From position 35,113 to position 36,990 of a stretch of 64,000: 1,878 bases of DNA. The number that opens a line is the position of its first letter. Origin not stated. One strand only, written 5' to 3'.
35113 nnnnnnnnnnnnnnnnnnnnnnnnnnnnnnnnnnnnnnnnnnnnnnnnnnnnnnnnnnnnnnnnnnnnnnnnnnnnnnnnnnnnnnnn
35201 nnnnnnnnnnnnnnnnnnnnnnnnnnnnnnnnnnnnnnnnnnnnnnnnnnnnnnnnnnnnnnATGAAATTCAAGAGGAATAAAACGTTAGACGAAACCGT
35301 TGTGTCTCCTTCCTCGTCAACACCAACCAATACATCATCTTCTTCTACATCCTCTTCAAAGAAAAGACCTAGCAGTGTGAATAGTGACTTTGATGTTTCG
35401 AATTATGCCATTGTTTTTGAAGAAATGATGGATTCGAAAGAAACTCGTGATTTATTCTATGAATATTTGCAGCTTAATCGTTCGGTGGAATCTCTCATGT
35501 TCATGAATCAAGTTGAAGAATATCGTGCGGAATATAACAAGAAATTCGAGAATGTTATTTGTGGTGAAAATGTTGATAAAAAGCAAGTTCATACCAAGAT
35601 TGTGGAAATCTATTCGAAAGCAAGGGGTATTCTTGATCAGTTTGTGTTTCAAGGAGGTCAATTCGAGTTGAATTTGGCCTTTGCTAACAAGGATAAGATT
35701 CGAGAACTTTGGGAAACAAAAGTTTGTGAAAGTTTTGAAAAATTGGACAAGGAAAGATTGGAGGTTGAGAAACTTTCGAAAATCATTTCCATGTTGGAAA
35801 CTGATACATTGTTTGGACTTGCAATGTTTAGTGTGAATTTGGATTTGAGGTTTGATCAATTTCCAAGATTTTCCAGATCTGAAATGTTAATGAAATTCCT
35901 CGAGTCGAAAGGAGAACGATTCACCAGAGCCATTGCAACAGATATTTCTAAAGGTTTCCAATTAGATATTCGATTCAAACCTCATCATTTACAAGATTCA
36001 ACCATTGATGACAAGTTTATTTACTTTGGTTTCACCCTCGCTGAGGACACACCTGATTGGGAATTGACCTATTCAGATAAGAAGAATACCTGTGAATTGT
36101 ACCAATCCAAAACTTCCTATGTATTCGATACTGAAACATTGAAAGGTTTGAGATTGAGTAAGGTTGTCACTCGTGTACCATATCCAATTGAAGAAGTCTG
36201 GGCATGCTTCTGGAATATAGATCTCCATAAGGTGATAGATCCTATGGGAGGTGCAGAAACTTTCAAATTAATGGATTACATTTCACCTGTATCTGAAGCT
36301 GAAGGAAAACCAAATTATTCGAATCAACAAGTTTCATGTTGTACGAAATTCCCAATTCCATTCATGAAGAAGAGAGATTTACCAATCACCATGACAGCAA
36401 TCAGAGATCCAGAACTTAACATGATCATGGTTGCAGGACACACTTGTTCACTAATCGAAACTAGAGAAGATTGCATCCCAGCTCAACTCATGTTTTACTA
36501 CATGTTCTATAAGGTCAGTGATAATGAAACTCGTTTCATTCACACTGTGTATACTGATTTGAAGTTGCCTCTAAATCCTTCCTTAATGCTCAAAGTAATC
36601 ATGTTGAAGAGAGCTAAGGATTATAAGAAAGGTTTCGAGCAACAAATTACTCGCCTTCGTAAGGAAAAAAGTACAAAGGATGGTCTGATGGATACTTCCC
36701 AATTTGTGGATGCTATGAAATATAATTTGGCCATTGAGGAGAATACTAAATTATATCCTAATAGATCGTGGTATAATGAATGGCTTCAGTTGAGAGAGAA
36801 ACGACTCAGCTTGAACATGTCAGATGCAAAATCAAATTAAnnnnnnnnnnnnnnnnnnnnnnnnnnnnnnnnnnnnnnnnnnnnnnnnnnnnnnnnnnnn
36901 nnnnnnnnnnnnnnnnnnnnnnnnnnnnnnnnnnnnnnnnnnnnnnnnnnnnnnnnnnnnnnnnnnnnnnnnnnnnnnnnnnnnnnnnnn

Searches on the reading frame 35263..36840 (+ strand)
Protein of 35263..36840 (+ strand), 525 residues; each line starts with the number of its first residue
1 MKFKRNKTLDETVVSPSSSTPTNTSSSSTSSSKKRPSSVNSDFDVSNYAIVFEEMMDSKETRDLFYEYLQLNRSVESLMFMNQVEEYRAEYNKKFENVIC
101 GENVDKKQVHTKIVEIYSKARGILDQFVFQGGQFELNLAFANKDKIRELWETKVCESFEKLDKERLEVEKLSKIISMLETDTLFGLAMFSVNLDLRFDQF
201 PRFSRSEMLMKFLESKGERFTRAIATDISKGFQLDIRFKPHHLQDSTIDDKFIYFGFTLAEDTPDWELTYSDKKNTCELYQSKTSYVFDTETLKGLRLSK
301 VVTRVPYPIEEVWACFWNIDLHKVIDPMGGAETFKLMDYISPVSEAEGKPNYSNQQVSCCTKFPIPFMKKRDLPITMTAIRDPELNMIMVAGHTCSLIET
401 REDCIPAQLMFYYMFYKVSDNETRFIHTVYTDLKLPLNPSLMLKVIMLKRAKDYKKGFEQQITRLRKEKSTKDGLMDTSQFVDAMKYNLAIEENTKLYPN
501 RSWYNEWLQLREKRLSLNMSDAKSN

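Call 10: search_protein_families(library=pfam, proteins=[window:35263-36840:+], max_evalue=0.001)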
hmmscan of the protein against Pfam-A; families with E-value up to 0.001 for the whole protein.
window:35263-36840:+ (525 aa): 1 family
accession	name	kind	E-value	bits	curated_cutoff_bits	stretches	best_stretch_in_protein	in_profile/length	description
PF00615.24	RGS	-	5.5e-07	30.4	23.9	1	52-209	2-114/117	Regulator of G protein signaling domain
